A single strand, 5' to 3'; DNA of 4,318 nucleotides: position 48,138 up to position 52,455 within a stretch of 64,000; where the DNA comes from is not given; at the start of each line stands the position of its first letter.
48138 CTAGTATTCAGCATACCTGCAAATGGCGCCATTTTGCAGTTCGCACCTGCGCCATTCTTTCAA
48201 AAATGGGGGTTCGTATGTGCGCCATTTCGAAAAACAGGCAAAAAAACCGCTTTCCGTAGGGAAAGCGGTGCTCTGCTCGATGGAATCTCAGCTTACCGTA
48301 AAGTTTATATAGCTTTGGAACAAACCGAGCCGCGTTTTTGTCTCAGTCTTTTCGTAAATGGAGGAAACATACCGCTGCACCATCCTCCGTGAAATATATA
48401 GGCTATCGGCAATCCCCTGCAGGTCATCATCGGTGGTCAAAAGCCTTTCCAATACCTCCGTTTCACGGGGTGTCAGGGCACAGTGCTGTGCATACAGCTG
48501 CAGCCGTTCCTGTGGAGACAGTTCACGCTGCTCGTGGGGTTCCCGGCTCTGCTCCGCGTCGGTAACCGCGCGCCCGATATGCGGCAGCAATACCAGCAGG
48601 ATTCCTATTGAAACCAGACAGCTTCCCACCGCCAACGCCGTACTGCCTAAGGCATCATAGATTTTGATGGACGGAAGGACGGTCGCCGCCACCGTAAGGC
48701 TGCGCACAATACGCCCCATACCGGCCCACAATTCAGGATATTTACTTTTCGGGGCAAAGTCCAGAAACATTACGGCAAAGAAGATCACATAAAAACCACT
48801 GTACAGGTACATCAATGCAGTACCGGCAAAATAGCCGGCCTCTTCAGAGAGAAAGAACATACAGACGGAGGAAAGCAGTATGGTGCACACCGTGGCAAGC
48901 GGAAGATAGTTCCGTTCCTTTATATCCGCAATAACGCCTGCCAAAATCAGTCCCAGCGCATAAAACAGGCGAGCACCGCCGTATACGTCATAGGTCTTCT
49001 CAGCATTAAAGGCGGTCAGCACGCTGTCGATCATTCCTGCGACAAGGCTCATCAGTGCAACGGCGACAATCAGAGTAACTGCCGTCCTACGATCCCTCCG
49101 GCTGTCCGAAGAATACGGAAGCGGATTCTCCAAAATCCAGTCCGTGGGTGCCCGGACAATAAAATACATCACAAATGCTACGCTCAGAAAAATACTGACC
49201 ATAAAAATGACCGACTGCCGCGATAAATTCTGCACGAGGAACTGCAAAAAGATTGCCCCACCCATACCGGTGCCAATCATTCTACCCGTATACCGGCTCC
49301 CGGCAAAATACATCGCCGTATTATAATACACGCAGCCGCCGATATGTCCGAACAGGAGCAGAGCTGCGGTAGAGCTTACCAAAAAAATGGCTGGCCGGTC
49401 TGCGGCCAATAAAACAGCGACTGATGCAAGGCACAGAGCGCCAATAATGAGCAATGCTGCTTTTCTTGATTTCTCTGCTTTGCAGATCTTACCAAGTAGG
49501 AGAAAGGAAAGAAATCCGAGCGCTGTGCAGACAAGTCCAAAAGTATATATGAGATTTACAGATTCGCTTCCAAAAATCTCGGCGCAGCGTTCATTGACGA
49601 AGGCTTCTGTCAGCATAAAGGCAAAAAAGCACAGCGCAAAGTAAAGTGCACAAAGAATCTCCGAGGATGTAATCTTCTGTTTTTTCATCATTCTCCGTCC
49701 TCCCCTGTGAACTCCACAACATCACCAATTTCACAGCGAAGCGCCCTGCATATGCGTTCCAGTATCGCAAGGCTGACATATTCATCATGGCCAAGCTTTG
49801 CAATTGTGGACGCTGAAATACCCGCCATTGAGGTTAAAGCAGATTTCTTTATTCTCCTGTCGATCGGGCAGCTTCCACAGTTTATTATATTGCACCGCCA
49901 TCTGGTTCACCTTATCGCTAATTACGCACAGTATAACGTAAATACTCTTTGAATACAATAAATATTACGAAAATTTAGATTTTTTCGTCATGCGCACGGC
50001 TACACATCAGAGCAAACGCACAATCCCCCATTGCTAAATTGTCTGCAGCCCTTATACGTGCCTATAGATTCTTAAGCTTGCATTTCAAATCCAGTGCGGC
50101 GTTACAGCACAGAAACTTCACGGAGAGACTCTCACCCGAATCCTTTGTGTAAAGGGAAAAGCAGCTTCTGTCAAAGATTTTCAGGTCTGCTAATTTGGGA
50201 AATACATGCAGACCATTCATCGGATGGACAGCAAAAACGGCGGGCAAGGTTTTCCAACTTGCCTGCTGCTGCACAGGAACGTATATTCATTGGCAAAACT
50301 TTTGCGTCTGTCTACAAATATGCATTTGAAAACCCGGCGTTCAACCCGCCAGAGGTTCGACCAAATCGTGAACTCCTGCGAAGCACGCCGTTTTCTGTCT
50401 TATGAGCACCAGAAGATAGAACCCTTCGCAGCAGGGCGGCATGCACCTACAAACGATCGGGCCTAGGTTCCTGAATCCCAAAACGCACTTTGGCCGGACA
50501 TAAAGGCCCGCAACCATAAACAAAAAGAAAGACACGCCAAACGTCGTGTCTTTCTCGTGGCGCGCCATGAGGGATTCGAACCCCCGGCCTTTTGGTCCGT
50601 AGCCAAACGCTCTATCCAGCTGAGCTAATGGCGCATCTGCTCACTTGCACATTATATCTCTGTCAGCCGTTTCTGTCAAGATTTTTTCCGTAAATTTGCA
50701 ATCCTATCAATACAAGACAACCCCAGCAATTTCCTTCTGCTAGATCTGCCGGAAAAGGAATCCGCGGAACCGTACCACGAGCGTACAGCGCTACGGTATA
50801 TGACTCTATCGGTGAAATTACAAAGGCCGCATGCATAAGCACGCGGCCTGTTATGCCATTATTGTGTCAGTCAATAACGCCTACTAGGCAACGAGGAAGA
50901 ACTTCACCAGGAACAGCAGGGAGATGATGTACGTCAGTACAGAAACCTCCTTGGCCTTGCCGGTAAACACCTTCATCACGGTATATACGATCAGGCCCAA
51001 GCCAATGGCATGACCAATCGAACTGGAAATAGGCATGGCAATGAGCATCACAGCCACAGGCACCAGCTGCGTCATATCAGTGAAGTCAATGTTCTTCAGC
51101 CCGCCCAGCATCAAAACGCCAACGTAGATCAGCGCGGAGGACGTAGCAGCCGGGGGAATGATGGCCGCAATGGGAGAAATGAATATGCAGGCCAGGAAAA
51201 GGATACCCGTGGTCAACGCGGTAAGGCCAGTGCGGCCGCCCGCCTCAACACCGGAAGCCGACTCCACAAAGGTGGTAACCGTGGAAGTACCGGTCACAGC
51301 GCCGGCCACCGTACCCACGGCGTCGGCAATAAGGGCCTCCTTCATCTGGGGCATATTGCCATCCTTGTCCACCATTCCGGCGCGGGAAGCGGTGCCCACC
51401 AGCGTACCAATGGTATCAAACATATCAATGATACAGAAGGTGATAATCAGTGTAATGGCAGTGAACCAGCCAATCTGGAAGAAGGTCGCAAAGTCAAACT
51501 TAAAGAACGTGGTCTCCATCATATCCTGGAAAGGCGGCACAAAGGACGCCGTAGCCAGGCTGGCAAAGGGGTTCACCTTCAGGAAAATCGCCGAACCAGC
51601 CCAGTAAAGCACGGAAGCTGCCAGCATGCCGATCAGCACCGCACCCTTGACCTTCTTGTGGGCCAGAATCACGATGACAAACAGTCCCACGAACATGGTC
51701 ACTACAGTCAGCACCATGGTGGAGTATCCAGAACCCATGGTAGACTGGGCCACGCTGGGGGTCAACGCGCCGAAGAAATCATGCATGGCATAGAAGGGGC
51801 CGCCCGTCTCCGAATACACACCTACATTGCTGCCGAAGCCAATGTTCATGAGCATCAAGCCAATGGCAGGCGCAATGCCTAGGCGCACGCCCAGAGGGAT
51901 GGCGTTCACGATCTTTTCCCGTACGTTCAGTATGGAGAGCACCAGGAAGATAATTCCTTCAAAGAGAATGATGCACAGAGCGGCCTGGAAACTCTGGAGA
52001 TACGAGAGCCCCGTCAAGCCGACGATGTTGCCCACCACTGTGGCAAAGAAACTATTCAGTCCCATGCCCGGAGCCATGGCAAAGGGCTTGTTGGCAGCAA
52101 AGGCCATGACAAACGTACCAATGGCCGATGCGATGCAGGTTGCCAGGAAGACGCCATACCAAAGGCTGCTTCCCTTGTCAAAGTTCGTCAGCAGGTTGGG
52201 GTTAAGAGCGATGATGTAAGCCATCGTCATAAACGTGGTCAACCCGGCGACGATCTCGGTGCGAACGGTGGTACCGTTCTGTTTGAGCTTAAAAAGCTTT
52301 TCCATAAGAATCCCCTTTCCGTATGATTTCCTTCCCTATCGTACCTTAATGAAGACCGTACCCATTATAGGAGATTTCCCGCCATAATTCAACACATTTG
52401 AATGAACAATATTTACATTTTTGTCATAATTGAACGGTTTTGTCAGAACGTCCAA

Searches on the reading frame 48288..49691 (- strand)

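Call 63: search_protein_families(library=pfam, proteins=[window:48288-49691:-], max_evalue=0.00001)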
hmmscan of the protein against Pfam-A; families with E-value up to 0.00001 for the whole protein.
window:48288-49691:- (467 aa): 2 families
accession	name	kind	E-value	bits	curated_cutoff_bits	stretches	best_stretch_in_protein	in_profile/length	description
PF07690.21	MFS_1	-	3.8e-08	33.1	33.4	0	134-315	127-325/347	Major Facilitator Superfamily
PF00196.25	GerE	-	2e-06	27.7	23.5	1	406-455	3-51/57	Bacterial regulatory proteins, luxR family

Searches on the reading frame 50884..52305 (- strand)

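Call 63: search_protein_families(library=pfam, proteins=[window:50884-52305:-], max_evalue=0.00001)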
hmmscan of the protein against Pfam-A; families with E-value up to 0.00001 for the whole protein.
window:50884-52305:- (473 aa): 1 family
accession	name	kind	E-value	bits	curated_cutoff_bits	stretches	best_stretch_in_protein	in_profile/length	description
PF00860.26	Xan_ur_permease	-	1.5e-33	116.5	27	1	16-421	2-377/389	Permease family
